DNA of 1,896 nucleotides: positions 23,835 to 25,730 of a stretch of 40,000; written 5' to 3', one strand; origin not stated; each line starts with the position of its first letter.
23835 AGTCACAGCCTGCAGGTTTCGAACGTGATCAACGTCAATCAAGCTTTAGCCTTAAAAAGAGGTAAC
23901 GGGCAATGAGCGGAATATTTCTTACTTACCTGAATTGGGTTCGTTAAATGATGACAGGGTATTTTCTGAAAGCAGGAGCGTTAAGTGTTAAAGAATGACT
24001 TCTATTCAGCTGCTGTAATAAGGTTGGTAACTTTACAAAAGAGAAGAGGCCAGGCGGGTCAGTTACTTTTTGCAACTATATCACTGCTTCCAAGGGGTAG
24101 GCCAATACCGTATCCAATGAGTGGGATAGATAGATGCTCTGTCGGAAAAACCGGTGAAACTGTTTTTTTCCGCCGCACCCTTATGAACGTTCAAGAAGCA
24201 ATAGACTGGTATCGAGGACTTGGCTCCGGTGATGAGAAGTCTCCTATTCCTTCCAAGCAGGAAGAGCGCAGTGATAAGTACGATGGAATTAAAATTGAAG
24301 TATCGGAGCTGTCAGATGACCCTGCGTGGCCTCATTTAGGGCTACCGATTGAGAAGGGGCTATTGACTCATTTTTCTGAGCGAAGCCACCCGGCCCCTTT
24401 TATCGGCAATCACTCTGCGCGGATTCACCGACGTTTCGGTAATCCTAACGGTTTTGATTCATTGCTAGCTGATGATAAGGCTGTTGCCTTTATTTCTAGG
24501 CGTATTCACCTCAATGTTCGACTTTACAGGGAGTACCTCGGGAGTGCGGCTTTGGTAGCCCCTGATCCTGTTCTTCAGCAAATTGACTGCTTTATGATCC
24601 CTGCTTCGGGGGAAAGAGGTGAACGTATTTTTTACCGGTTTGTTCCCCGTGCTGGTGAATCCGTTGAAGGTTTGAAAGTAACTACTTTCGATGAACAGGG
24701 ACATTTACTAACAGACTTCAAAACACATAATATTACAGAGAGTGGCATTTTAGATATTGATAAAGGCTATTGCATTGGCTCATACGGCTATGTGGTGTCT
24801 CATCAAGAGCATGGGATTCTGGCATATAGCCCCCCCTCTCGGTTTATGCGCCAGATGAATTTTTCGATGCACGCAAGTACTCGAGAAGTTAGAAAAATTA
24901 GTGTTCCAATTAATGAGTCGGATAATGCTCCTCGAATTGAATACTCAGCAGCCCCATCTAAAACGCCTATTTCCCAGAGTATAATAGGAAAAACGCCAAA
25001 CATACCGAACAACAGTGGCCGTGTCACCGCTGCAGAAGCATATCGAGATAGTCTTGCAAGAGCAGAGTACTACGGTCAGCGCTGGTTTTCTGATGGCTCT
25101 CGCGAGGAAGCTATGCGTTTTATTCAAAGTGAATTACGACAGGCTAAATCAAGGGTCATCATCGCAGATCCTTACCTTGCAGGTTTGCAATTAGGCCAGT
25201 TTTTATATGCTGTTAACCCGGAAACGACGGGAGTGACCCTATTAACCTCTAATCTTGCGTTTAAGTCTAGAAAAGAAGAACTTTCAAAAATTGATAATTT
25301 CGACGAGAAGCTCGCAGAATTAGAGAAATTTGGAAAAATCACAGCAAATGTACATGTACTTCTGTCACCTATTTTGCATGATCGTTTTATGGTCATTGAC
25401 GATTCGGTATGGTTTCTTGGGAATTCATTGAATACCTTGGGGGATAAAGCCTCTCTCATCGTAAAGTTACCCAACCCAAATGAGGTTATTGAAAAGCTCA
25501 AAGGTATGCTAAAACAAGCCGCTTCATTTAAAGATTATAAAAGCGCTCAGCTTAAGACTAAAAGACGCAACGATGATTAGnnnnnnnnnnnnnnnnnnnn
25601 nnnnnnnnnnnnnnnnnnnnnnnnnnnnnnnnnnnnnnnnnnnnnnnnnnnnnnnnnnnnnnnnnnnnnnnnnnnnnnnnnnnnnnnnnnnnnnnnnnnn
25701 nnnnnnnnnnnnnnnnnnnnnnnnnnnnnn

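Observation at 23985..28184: Translationally coupled three-gene cassette: two paralogous HxR-variant PLD-like proteins plus a 663-aa orphan helical protein. Best candidate for an undescribed defence system.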

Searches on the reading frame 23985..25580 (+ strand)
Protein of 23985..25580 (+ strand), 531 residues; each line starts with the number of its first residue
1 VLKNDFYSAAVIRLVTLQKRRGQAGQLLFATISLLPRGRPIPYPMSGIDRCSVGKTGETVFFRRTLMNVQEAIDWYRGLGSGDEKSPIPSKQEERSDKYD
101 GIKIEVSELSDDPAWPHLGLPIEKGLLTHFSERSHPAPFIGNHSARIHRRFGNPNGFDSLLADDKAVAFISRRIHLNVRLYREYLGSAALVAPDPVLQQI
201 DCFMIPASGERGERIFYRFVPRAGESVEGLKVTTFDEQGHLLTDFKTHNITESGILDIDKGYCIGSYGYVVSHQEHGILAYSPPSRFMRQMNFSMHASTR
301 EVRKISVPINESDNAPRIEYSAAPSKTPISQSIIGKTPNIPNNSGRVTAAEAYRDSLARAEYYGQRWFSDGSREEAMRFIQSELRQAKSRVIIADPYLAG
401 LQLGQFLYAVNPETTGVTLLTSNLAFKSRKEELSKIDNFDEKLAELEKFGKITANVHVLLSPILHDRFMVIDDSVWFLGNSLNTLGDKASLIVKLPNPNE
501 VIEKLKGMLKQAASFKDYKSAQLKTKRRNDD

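Call 5: search_protein_families(library=padloc, proteins=[window:23985-25580:+], max_evalue=0.1)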
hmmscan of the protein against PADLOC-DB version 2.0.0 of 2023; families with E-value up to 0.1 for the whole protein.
window:23985-25580:+ (531 aa): 3 families
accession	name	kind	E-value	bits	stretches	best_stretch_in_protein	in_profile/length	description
PDLC04869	PDC-S05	-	1.2e-11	42.4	1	355-505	162-300/306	-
PDLC04879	PDC-S05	-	2.7e-11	41.4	1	365-502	159-280/285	-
PDLC03880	NsnC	-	0.01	13.5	1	367-472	114-210/242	-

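Call 6: search_protein_families(library=pfam, proteins=[window:23985-25580:+], max_evalue=0.1)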
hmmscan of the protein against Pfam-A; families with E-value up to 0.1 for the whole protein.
window:23985-25580:+ (531 aa): 1 family
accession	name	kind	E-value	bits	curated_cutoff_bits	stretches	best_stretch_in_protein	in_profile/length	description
PF13091.12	PLDc_2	-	0.011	16.1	27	1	382-479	3-96/132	PLD-like domain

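Call 7: search_protein_families(library=ncbifam, proteins=[window:23985-25580:+], max_evalue=0.1)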
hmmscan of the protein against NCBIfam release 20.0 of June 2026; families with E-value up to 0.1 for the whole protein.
window:23985-25580:+ (531 aa): 2 families
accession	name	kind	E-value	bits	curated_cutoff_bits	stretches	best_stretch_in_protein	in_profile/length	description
NF040700.1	VPA1262_N_dom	domain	1.2e-112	377.2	80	1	59-510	2-477/478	VPA1262 family N-terminal domain-containing protein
NF040699.1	VPA1262_fam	subfamily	1.9e-13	49.2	325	1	269-517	281-555/1026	VPA1262 family protein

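Call 14: find_homologous_proteins(query=window:23985-25580:+)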
Query window:23985-25580:+ (531 aa): 261 proteins with E <= 0.001 among 8000 candidates; the best 120 are listed.
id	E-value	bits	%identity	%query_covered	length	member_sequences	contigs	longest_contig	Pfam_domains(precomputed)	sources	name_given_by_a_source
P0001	0.0e+0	1205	100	100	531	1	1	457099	-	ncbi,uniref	ncbi:VPA1262 family N-terminal domain-containing protein [Idiomarina sp.]|uniref:VPA1262 family N-te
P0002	7.0e-255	865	71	99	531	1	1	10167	-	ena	-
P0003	2.0e-249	847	70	99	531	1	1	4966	-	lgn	-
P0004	2.9e-249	846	69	99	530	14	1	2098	-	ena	-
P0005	1.4e-247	841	69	99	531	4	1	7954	-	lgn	-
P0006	3.0e-247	839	70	99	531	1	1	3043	-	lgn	-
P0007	6.1e-246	835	69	99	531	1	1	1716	-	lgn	-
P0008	9.5e-245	831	70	99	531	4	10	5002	-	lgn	-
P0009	1.9e-244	830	69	99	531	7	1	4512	-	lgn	-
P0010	2.5e-244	830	69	99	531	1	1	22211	-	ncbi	-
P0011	3.8e-244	829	68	99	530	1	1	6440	-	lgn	-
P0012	1.5e-243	827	69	99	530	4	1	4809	-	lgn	-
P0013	2.1e-243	827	66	99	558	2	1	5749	-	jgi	jgi:hypothetical protein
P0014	9.5e-243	825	68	99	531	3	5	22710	-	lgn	-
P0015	1.2e-242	824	68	99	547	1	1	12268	-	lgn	-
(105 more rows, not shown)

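Call 25: find_related_loci(query=A1, collection=genome_contigs, flank=10000)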
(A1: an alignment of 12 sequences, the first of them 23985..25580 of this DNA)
Query A1 (531 aa) in genome_contigs; peptide patterns used: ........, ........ (x = any residue, [..] = any of these).
64 stretches matched a pattern; 17 encode a relative of the query (tblastn E <= 1e-3); 16 distinct loci.
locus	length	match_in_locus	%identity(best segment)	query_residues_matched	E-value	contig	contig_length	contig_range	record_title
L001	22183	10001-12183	66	1-526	0e+0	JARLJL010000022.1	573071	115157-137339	MAG: Sulfuriferula sp. isolate MAG_CA113 MetaCoAG_Bin_113_Anoxic_k141_2587420, whole genome shotgun sequence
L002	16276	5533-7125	65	1-531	0e+0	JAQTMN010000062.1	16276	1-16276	MAG: Sulfuricella sp. isolate STA_41 NODE_6839_length_16276_cov_16.527896_Sandtown_A, whole genome shotgun sequence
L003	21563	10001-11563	59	1-523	0e+0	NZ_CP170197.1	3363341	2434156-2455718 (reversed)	Sulfuriferula sp. GW1 chromosome, complete genome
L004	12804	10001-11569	60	1-528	0e+0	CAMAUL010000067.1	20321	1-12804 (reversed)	MAG: Candidatus Methylobacter oryzae isolate LH-02apr19-193 genome assembly, contig: LH-02apr19-C5655, whole genome shot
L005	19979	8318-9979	64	1-530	0e+0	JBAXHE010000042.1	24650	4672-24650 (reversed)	MAG: Betaproteobacteria bacterium isolate ELA315 MAG315_42, whole genome shotgun sequence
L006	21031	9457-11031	50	5-518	3e-176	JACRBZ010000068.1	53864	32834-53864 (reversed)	MAG: Deltaproteobacteria bacterium isolate NC_groundwater_1633_Pr3_B-0.1um_51_17 SR-2_scaffold_141_2328140, whole genome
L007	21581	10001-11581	48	5-519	6e-165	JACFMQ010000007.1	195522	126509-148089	MAG: Rhodocyclaceae bacterium isolate BROCD002 NODE_79_length_195522_cov_374.240179, whole genome shotgun sequence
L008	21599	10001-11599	45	4-525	6e-155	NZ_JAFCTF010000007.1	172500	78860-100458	Acinetobacter sp. TSRC1-2 NODE_7_length_172500_cov_219.120413, whole genome shotgun sequence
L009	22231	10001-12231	38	7-523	2e-118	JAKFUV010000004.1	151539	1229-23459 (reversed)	MAG: Hyphomicrobium sp. isolate D1_Bin_42 D1_0000069, whole genome shotgun sequence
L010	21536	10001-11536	54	7-518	0e+0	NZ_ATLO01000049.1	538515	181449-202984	Pseudomonas sp. CFII64 soap_scaffs_II64_half.Contig52, whole genome shotgun sequence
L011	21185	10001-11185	46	139-518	5e-118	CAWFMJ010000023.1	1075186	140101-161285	MAG: uncultured delta proteobacterium isolate MFD02138.bin.2.69 genome assembly, contig: contig_1874, whole genome shotg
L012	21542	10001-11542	59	1-519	0e+0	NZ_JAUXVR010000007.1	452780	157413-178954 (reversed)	MAG: Methylobacter sp. isolate C15_maxbin.016 C15_k141_416497, whole genome shotgun sequence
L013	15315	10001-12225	37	7-522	5e-113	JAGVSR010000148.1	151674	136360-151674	MAG: Alphaproteobacteria bacterium isolate THP_Bin_1 THP_Bin_1_scaffold_3, whole genome shotgun sequence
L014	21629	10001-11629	65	1-522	0e+0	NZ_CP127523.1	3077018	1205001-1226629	Acidithiobacillus ferrianus strain MG chromosome, complete genome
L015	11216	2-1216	52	120-527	6e-69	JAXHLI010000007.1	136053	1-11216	MAG: Desulfurivibrio sp. isolate Salar_de_Ascotan_soil_MAG_ASO12 contig_871_polypolish, whole genome shotgun sequence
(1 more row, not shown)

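Call 27: search_dna_similar(query=window:23985-25580:+, collection=plasmids, mode=protein, max_evalue=0.001, max_rows=30)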
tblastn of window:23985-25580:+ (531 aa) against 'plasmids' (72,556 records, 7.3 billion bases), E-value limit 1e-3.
Records with a match: 7; places in all: 7; records where one place covers at least 80% of the query: 7.
Best place of each record, by identity: <60% 7.
By first word of the organism name: Burkholderia 2; Klebsiella 1; Azospirillum 1; Rhizobium 1; Bradyrhizobium 1; Methylorubrum 1.
By predicted mobility (MOB-suite, as given by PLSDB): conjugative 5; non-mobilizable 2.
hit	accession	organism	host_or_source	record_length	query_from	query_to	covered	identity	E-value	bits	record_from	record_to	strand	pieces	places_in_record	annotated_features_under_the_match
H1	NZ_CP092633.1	Klebsiella variicola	Philodendron erubescens,Pure ...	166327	26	527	95%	30.3%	1e-61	226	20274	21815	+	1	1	VPA1262 family N-terminal domain-containing protein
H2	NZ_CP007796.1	Azospirillum argentinense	Triticum aestivum L.,Root,wheat ...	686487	5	531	99%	28.4%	3e-50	193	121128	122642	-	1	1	VPA1262 family N-terminal domain-containing protein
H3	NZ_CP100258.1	Burkholderia glumae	cell culture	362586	7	516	96%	27.9%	3e-38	157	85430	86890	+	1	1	phospholipase D family protein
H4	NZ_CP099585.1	Burkholderia glumae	Oryza sativa,rice panicle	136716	7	516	96%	27.9%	4e-38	157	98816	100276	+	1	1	VPA1262 family N-terminal domain-containing protein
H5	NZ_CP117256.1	Rhizobium tumorigenes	Rubus sp.,pure bacterial culture,Aerial ...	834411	7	518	96%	25.2%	2e-21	106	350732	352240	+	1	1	VPA1262 family N-terminal domain-containing protein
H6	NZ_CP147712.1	Bradyrhizobium septentrionale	Glycine max,cell culture,Root nodule ...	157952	7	518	96%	24.0%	8e-23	110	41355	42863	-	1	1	VPA1262 family N-terminal domain-containing protein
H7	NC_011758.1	Methylorubrum extorquens CM4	-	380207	4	519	97%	23.6%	5e-24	114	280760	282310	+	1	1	VPA1262 family N-terminal domain-containing protein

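Call 28: get_annotated_region(hit=H1, flank=8000)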
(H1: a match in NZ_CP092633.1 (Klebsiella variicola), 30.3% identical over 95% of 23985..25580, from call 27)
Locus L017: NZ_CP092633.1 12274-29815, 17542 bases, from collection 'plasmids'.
description: Klebsiella variicola subsp. variicola strain ML.9ba2 plasmid pML9ba2, complete sequence
organism: Klebsiella variicola (NCBI taxid 2590157)
taxonomy: Bacteria; Pseudomonadota; Gammaproteobacteria; Enterobacterales; Enterobacteriaceae; Klebsiella; Klebsiella variicola
host: -; source: Philodendron erubescens,Pure isolate,Aerial roots; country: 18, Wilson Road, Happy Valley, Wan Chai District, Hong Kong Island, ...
typing (MOB-suite, as given by PLSDB): conjugative; replicon IncFIB,IncFII,rep_cluster_2183; relaxase MOBF,MOBF; mating-pair formation MPF_F
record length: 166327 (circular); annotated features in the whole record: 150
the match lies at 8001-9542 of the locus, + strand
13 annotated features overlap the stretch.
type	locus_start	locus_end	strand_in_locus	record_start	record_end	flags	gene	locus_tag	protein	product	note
CDS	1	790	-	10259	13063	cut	-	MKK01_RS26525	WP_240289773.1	TrlF family AAA-like ATPase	-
CDS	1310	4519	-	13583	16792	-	-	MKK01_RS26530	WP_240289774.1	hypothetical protein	-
CDS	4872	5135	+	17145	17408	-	-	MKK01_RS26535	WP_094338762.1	hypothetical protein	-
CDS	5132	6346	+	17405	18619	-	-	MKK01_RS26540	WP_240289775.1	hypothetical protein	-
CDS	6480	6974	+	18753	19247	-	-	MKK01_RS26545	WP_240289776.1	DNA-binding protein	-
CDS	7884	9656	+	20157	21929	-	-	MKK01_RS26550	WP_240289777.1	VPA1262 family N-terminal domain-containing protein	-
CDS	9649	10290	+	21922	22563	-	-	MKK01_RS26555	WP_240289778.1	hypothetical protein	-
CDS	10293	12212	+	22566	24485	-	-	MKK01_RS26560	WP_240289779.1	hypothetical protein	-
CDS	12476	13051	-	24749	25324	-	-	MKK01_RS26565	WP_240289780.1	recombinase family protein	GO:0006310 - DNA recombination [Evidence IEA]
CDS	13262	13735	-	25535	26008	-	-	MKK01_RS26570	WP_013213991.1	GNAT family N-acetyltransferase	-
CDS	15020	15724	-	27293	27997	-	-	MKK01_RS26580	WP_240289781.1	IS6 family transposase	-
CDS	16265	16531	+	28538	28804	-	-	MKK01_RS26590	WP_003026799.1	DUF1778 domain-containing protein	-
CDS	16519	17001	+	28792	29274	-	-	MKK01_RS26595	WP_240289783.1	GNAT family N-acetyltransferase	-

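Call 29: get_annotated_region(hit=H7, flank=8000)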
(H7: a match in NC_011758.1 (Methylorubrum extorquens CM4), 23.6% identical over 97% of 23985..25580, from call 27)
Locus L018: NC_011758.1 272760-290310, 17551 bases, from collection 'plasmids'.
description: Methylorubrum extorquens CM4 plasmid pCMU01, complete sequence
organism: Methylorubrum extorquens CM4 (NCBI taxid 440085)
taxonomy: Bacteria; Pseudomonadota; Alphaproteobacteria; Hyphomicrobiales; Methylobacteriaceae; Methylorubrum; Methylorubrum extorquens; Methylorubrum extorquens CM4
host: -; source: -; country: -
typing (MOB-suite, as given by PLSDB): conjugative; replicon rep_cluster_4; relaxase MOBQ; mating-pair formation MPF_I
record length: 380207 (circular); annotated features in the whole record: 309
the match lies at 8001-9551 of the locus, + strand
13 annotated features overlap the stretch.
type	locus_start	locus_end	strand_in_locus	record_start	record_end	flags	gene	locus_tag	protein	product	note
CDS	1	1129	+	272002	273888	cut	-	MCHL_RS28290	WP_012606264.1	S8 family peptidase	GO:0006508 - proteolysis [Evidence IEA]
CDS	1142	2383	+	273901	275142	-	-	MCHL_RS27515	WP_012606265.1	hypothetical protein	-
CDS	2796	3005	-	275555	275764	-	-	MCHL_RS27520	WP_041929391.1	hypothetical protein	-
CDS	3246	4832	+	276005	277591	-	-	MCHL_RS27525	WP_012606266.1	hypothetical protein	-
CDS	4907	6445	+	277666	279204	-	istA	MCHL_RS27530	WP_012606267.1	IS21 family transposase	-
CDS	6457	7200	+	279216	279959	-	istB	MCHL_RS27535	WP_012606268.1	IS21-like element helper ATPase IstB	-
CDS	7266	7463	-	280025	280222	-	-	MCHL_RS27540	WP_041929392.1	hypothetical protein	-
CDS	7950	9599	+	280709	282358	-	-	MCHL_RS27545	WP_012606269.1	VPA1262 family N-terminal domain-containing protein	-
CDS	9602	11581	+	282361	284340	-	-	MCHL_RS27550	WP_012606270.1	hypothetical protein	-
CDS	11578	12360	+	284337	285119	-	-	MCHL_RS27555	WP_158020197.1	hypothetical protein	-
CDS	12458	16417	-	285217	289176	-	-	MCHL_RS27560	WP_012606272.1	SIR2 family protein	-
CDS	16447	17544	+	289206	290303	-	-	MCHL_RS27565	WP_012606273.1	IS5-like element ISMch8 family transposase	GO:0006313 - DNA transposition [Evidence IEA]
CDS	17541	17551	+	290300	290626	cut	-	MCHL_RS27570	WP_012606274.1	hypothetical protein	-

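Call 39: search_solved_structures(query=A1, max_evalue=10, show_alignments=2)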
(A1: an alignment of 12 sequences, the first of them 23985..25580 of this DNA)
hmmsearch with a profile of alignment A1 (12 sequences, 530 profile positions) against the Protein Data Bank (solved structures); distinct sequences matched with E-value up to 10: 2.
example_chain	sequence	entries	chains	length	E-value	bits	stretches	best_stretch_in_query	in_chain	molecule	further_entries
5mqi_A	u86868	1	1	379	0.11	14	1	154-188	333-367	Protein timeless homolog,Protein timeless homolog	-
7pfo_K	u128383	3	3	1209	0.31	12.5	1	154-188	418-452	Protein timeless homolog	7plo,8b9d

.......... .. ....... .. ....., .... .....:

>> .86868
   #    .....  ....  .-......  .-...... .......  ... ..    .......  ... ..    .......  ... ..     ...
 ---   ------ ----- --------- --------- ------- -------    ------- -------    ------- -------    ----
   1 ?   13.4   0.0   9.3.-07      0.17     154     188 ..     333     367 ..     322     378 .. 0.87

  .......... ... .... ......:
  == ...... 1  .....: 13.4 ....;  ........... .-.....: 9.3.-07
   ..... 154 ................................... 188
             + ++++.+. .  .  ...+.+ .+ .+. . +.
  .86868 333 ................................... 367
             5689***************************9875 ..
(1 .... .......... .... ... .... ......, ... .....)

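Call 40: search_protein_representatives(alignment_id=A1)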
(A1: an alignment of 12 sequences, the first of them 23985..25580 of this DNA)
Query: 12 sequences, 530 profile positions. Proteins with E-value up to 0.001 (for the whole library): 976; up to 1e-10: 554; up to 1e-30: 207. The best 150 are listed.
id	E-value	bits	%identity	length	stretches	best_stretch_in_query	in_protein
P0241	4.4e-224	761.1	-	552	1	5-526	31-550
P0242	1.1e-204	697.2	-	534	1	1-522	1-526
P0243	3.4e-178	609.7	-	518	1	6-521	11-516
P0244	1.8e-173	594.1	-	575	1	7-522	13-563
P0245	9.0e-173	591.8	-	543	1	4-524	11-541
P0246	5.2e-169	579.4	-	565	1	4-522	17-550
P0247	1.8e-166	571.0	-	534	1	8-526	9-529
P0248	1.7e-157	541.4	-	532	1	9-518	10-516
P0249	1.2e-150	518.8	-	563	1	5-525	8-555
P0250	7.8e-150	516.1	-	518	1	1-513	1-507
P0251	1.1e-149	515.6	-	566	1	4-520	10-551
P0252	2.8e-149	514.3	-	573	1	7-521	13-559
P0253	2.1e-139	481.7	-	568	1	4-524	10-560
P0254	1.6e-132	459.0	-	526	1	5-520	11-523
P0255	6.9e-132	456.9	-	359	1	173-518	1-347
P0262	4.9e-111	388.1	-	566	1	7-526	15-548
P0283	2.0e-73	264.0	-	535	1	4-523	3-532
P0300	1.9e-59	217.8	-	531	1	3-524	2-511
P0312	4.5e-52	193.5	-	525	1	7-517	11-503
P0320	1.5e-50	188.5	-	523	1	3-524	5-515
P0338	1.5e-45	172.0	-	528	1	7-527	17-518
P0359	1.5e-41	158.8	-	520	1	5-522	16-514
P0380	8.2e-39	149.8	-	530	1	7-509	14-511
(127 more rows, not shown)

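Call 47: predict_structure(alignment_id=A1)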
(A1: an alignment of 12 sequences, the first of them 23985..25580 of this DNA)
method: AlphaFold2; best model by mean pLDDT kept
length: 531 residues; sequences in the alignment: 12
mean_pLDDT: 53.7   pTM: 0.35
mean pLDDT of the five models: 53.7, 50.7, 44.2, 40.2, 38.5
residues with pLDDT >= 90: 4; 70-90: 113; 50-70: 190; < 50: 224
segments of 3 or more residues with pLDDT < 50: 1-4, 80-85, 89-156, 180-194, 205-213, 237-241, 246-248, 260-266, 277-279, 283-313, 321-372, 481-490
pLDDT, mean of each block of 10 residues (from residue 1): 52 69 59 58 64 76 68 56 48 41 24 26 22 24 39 52 72 56 32 46 47 55 64 53 50 56 47 53 37 30 45 48 34 24 29 26 39 59 76 74 57 75 71 70 75 82 73 74 38 67 85 88 66 46
secondary structure, 60 per line:
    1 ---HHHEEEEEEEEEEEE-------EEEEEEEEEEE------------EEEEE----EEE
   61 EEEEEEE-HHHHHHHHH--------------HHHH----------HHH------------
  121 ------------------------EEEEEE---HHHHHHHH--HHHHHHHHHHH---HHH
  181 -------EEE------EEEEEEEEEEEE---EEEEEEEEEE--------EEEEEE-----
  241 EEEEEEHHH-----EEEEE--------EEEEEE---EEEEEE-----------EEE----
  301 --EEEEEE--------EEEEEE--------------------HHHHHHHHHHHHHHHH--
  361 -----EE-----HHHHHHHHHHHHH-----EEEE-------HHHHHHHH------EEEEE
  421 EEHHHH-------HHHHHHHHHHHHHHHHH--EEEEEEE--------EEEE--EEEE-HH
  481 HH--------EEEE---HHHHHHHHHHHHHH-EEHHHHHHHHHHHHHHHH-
elements in order: E7-18 E26-36 E49-53 E58-67 H69-77 H92-95 E145-150 H154-161 H164-174 E188-190 E197-208 E212-221 E230-235 E241-246 E255-259 E268-273 E277-282 E294-296 E303-308 E317-322 H343-358 H373-385 E391-394 H402-409 E416-422 H423-426 H434-450 E453-459 E468-471 E474-477 H479-482 E491-494 H498-511 H515-530

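Call 105: find_encoding_contigs(protein=P0359, flank=5000, max_places=1)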
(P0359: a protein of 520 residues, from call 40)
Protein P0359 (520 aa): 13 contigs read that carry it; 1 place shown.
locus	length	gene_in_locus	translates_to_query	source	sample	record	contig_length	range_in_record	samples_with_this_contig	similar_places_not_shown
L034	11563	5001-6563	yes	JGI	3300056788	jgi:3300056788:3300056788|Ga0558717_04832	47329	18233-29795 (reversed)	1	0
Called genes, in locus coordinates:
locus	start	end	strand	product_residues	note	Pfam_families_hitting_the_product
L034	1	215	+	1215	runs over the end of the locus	PF01855:POR_N, PF17147:PFOR_II, PF01558:POR, PF10371:EKR, PF12837:Fer4_6 (weak), PF12838:Fer4_7, PF13187:Fer4_9, PF02775:TPP_enzyme_C, +5 more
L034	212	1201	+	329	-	PF01180:DHO_dh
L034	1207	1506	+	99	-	-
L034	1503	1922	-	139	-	PF01124:MAPEG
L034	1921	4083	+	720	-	PF00027:cNMP_binding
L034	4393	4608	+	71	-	-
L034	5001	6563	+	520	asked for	-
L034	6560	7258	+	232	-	-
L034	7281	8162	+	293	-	-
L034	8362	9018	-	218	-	-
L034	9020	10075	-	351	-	PF03235:GmrSD_N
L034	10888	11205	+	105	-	-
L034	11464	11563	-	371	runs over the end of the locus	-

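Call 107: get_annotated_region(hit=H2, flank=5000)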
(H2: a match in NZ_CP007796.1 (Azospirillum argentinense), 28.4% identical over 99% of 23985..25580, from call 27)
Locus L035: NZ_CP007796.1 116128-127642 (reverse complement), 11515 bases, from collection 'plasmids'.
description: Azospirillum argentinense strain Az39 plasmid AbAZ39_p3, complete sequence
organism: Azospirillum argentinense (NCBI taxid 2970906)
taxonomy: Bacteria; Pseudomonadota; Alphaproteobacteria; Rhodospirillales; Azospirillaceae; Azospirillum; Azospirillum argentinense
host: -; source: Triticum aestivum L.,Root,wheat rhizosphere; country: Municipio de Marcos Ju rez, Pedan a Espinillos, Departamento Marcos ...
typing (MOB-suite, as given by PLSDB): non-mobilizable
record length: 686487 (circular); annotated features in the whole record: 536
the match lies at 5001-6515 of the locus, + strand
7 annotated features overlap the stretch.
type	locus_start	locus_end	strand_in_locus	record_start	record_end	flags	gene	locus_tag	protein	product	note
CDS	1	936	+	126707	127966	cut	-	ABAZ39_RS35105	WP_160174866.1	CorA family divalent cation transporter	GO:0055085 - transmembrane transport [Evidence IEA]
CDS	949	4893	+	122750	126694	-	-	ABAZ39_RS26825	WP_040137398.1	ATP-binding protein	-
CDS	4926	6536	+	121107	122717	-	-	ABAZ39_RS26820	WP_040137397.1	VPA1262 family N-terminal domain-containing protein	-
CDS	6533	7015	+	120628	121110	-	-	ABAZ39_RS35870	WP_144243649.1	hypothetical protein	-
CDS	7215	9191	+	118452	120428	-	-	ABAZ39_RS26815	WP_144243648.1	hypothetical protein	-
CDS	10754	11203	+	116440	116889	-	-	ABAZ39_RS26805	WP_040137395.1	MarR family transcriptional regulator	GO:0006355 - regulation of DNA-templated transcription [Evidence IEA]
CDS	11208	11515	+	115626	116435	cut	-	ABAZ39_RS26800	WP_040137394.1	NAD(P)-dependent oxidoreductase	-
